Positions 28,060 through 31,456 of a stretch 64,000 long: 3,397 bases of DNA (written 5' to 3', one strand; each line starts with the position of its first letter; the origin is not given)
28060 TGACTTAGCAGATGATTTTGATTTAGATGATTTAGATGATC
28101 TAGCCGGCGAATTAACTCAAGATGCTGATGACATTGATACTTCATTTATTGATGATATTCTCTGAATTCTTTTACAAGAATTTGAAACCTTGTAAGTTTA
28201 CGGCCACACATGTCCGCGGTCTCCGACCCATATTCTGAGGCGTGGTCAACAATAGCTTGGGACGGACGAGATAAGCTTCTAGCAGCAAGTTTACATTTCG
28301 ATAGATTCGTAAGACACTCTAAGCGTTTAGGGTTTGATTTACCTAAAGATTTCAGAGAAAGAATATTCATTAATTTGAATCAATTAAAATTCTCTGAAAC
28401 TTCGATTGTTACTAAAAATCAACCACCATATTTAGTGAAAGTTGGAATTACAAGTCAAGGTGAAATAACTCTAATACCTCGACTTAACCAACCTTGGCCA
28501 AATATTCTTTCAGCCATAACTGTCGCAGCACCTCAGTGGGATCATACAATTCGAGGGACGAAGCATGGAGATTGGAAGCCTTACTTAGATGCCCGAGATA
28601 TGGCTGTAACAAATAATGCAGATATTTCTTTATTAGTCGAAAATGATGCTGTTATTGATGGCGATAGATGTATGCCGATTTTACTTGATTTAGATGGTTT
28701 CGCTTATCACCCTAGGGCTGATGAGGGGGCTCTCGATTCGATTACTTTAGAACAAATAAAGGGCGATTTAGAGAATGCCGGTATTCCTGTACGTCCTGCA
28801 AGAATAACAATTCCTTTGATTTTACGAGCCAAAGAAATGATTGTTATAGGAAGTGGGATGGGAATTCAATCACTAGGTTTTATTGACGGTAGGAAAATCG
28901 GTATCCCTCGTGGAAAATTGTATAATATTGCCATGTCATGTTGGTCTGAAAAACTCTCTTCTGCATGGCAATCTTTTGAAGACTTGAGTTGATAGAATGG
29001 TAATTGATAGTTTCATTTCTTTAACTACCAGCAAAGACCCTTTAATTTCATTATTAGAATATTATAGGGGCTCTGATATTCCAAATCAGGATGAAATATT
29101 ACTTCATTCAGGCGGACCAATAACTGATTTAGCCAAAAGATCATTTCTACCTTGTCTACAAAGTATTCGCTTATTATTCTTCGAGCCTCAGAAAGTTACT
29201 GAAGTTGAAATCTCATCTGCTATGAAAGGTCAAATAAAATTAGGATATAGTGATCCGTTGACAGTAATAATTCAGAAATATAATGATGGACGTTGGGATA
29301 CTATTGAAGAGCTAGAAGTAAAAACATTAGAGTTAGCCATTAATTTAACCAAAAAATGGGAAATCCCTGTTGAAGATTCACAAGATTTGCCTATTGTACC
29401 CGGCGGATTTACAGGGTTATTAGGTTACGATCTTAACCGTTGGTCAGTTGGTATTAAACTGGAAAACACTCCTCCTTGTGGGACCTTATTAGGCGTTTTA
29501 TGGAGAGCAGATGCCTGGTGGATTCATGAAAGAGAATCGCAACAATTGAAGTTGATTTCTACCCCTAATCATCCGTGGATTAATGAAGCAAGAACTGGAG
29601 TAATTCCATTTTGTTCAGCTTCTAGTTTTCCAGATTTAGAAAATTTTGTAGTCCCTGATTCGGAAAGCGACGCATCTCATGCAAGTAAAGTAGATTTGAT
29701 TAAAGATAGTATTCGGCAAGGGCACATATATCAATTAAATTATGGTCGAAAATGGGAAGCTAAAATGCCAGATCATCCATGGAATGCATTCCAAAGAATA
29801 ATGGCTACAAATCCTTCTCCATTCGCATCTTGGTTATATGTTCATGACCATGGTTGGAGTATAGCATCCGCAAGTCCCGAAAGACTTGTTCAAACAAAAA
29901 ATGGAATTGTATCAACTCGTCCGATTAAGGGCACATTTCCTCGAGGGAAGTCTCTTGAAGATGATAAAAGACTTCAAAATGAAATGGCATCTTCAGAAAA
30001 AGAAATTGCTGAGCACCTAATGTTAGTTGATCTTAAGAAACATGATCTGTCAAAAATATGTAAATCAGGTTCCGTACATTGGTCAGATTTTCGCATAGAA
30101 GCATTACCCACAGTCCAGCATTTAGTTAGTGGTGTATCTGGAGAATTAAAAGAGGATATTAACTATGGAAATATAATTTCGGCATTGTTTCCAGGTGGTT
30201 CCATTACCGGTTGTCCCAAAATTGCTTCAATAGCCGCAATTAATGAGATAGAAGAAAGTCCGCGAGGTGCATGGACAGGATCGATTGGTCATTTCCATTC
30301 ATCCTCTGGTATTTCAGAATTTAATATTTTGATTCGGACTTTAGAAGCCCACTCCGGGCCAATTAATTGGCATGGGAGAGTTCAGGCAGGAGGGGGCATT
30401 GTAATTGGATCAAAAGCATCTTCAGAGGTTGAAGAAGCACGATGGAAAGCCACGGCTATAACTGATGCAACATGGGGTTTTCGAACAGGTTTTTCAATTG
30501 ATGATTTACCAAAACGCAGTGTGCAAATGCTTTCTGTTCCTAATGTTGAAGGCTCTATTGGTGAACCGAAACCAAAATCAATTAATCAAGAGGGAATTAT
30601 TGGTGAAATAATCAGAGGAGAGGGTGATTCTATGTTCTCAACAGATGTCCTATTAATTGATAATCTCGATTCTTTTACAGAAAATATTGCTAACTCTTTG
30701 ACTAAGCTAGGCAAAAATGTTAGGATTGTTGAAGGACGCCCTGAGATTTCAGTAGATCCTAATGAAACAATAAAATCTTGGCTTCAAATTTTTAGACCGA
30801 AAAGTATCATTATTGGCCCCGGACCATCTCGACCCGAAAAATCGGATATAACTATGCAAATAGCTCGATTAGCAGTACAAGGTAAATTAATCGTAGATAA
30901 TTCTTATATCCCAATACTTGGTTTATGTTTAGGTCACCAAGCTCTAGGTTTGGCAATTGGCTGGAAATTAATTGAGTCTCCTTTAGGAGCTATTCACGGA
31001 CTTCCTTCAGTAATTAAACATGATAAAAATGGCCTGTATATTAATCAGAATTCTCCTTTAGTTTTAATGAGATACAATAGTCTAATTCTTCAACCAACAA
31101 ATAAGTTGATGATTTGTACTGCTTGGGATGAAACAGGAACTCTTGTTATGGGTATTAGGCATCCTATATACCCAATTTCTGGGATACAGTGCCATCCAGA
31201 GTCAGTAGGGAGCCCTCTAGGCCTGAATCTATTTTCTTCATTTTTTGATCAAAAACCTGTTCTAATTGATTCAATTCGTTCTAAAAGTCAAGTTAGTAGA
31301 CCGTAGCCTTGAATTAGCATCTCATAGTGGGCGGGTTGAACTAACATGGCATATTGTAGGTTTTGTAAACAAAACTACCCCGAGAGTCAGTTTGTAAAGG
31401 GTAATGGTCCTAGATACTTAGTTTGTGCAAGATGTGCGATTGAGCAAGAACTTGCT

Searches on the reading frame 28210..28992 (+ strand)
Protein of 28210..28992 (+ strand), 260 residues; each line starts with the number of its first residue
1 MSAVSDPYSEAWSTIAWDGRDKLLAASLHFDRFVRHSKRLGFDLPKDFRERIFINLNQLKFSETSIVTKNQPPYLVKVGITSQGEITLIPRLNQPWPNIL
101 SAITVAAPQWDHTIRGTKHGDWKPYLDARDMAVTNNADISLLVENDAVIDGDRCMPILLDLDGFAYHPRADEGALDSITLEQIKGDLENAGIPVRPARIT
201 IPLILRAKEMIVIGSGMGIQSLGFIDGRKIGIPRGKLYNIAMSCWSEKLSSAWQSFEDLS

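Call 76: search_protein_families(library=pfam, proteins=[window:28210-28992:+], max_evalue=0.001)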
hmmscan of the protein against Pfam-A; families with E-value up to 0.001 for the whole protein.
window:28210-28992:+ (260 aa): 1 family
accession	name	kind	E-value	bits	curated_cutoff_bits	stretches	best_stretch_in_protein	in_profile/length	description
PF01063.24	Aminotran_4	-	6.2e-12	46.3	28.5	1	20-220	10-218/223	Amino-transferase class IV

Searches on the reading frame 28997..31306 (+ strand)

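Call 76: search_protein_families(library=pfam, proteins=[window:28997-31306:+], max_evalue=0.001)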
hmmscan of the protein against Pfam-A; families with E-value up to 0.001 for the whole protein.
window:28997-31306:+ (769 aa): 2 families
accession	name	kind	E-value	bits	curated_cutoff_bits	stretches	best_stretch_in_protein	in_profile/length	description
PF00425.24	Chorismate_bind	-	2.2e-72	244.2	27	1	226-484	3-257/257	chorismate binding enzyme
PF00117.34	GATase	-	1.8e-32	113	22.8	1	552-751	1-188/190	Glutamine amidotransferase class-I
